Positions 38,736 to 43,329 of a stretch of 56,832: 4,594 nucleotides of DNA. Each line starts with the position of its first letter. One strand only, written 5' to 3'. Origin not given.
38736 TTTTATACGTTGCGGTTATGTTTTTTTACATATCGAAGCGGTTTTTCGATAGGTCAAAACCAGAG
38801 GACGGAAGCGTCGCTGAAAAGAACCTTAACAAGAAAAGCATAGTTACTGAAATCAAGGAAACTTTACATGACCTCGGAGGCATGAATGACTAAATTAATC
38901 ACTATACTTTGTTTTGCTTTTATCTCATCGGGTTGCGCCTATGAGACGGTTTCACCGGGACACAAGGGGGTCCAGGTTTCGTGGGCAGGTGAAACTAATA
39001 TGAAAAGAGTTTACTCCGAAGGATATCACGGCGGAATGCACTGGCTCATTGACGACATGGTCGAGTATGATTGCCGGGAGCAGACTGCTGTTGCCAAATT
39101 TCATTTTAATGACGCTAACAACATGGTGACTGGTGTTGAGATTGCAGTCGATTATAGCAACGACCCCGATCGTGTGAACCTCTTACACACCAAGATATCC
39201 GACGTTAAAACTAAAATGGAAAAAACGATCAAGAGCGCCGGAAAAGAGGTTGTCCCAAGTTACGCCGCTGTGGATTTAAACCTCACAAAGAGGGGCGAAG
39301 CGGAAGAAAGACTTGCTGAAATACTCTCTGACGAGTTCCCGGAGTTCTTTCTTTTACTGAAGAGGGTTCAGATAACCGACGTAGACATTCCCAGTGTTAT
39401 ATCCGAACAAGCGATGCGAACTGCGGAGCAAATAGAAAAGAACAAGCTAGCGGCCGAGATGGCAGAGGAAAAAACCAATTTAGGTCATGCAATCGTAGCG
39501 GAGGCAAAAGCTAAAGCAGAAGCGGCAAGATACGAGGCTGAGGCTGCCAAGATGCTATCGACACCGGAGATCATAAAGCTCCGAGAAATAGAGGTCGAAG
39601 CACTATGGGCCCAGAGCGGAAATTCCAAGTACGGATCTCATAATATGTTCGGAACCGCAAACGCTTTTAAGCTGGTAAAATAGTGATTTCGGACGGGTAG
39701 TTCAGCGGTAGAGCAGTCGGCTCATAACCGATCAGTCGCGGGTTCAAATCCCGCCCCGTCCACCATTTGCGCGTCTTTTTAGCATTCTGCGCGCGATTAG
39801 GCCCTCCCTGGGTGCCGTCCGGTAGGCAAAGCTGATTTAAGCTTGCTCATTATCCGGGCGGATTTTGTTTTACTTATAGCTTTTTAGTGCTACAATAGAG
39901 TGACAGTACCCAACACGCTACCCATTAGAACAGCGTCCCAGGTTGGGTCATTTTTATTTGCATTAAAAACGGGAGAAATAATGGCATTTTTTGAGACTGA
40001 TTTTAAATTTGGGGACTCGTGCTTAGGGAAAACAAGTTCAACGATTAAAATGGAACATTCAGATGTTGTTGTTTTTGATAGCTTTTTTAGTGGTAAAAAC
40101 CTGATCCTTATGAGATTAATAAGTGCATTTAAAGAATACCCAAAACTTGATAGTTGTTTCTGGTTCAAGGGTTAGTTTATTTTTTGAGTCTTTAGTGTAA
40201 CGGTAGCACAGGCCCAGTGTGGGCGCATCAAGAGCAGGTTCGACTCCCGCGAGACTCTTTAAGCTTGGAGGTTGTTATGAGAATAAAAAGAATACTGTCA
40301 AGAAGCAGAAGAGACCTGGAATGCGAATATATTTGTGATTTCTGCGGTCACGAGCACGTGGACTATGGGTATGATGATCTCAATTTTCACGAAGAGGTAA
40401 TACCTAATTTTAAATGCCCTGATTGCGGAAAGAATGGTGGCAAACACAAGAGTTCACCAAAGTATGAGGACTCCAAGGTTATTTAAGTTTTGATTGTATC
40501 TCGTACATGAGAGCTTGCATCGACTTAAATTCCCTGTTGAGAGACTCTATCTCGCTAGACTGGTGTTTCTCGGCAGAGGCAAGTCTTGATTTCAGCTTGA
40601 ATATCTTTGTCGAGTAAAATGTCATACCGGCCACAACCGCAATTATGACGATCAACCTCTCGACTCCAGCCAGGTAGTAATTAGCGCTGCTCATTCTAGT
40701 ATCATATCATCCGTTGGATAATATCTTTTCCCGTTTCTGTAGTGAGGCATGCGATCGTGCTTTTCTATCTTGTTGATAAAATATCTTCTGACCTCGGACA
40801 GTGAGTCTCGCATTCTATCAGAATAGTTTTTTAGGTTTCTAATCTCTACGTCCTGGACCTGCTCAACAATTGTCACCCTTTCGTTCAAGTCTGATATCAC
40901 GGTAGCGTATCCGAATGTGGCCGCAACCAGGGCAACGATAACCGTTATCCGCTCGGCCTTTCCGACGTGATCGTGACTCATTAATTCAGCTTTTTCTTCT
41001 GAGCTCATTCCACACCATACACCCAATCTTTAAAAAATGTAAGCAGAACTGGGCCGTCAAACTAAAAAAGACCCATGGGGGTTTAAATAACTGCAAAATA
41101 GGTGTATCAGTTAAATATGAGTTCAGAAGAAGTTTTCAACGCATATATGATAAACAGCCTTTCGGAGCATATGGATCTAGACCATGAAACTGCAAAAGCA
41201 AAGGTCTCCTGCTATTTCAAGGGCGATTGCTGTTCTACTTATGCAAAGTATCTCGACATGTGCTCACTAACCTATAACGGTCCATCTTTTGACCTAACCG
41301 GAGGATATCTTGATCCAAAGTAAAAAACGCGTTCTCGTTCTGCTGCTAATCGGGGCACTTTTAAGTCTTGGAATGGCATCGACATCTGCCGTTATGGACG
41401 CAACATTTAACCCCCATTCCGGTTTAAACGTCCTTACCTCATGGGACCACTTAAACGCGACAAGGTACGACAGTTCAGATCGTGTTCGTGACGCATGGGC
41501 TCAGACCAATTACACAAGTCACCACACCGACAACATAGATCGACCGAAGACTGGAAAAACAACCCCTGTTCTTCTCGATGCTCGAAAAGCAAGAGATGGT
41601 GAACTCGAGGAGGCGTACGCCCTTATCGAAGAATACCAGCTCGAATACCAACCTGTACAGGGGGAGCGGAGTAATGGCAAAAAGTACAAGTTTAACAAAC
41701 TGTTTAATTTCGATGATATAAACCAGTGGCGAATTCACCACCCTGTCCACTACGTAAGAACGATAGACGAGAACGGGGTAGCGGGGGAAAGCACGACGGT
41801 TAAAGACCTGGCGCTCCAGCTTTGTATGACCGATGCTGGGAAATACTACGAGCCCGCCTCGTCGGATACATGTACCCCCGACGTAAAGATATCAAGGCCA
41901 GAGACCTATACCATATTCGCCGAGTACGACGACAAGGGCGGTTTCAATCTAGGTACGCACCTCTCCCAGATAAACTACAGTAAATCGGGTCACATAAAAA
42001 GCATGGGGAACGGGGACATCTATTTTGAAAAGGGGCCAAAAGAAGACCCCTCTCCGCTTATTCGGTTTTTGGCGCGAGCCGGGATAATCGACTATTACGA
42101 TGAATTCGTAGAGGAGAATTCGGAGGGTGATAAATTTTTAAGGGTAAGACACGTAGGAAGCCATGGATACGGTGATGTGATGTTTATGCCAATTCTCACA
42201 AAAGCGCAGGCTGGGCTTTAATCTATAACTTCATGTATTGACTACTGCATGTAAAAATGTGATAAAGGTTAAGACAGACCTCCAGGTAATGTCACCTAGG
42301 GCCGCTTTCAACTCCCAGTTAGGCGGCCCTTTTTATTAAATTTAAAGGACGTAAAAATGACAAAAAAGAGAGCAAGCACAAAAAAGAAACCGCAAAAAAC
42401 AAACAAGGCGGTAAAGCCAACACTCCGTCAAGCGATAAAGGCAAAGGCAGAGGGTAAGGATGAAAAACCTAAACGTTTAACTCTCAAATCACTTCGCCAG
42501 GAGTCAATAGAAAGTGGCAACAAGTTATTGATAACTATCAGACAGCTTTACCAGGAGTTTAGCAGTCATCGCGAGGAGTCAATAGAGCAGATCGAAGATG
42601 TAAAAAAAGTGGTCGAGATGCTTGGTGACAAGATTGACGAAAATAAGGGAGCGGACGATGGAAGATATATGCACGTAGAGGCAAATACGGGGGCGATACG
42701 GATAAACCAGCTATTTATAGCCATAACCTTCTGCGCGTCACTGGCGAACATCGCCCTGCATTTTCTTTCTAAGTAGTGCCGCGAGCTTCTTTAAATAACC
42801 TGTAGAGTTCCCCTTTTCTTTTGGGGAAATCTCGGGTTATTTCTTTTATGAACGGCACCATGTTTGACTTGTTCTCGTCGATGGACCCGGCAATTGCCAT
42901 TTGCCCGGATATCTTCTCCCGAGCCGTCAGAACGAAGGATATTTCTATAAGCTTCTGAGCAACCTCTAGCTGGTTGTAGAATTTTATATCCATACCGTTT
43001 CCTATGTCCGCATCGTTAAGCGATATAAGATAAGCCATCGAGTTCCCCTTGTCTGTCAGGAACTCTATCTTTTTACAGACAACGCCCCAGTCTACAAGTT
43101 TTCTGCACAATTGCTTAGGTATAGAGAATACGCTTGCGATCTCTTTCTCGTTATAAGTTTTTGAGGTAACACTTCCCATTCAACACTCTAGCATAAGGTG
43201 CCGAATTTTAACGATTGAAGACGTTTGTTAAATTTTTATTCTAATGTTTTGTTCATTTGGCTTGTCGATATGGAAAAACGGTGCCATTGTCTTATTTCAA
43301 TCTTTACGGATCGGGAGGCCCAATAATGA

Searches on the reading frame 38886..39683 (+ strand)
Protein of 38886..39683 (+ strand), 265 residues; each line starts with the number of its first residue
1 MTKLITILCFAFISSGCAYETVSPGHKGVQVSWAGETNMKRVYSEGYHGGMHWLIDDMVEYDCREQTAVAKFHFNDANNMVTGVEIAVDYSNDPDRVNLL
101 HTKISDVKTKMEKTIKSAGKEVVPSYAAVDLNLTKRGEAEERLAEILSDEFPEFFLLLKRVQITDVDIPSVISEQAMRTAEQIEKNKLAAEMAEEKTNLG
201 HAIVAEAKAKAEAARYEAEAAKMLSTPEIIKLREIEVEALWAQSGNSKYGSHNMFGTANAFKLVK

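Call 14: search_protein_families(library=pfam, proteins=[window:38886-39683:+], max_evalue=0.001)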
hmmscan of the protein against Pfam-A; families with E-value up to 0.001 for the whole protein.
window:38886-39683:+ (265 aa): 1 family
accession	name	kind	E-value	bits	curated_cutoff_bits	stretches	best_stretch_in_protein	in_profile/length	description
PF01145.31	Band_7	-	4.1e-15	56.7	23.6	1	21-196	2-173/176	SPFH domain / Band 7 family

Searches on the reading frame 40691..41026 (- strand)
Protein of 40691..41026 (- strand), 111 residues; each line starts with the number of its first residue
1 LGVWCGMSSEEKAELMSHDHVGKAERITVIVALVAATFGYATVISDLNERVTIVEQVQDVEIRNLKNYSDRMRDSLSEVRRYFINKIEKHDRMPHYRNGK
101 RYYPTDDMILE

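Call 102: search_protein_families(library=pfam, proteins=[window:40691-41026:-], max_evalue=0.05)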
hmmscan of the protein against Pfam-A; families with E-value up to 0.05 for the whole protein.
window:40691-41026:- (111 aa): 1 family
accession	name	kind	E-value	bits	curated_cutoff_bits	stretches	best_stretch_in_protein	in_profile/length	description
PF00998.28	RdRP_3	-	0.031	13.5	27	1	31-95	25-88/486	Viral RNA dependent RNA polymerase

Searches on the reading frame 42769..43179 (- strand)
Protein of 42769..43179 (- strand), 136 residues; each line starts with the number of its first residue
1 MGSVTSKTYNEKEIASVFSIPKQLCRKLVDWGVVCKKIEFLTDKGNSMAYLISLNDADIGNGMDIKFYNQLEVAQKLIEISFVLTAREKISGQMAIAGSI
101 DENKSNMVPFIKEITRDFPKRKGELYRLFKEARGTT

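Call 14: search_protein_families(library=pfam, proteins=[window:42769-43179:-], max_evalue=0.001)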
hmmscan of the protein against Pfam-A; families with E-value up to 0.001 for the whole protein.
window:42769-43179:- (136 aa): 0 families

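Call 34: search_protein_families(library=phrogs, proteins=[window:42769-43179:-], max_evalue=0.001)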
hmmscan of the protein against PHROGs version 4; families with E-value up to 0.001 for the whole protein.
window:42769-43179:- (136 aa): 0 families

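Call 66: search_protein_families(library=ncbifam, proteins=[window:42769-43179:-], max_evalue=0.01)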
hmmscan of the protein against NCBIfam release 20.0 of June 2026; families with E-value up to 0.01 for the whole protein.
window:42769-43179:- (136 aa): 0 families

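Call 101: predict_structure(protein=window:42769-43179:-)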
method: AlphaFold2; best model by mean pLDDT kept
length: 136 residues; sequences in the alignment: 1
mean_pLDDT: 36.5   pTM: 0.32
mean pLDDT of the five models: 36.5, 35.9, 34.3, 33.9, 32.5
residues with pLDDT >= 90: 0; 70-90: 0; 50-70: 25; < 50: 111
segments of 3 or more residues with pLDDT < 50: 1-23, 32-112, 132-136
pLDDT, mean of each block of 10 residues (from residue 1): 28 34 51 38 30 28 27 27 25 27 39 54 60 46
secondary structure, 60 per line:
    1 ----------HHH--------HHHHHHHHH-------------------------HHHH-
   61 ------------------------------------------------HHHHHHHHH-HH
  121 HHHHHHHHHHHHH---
elements in order: H22-30 H56-59 H109-117 H119-133
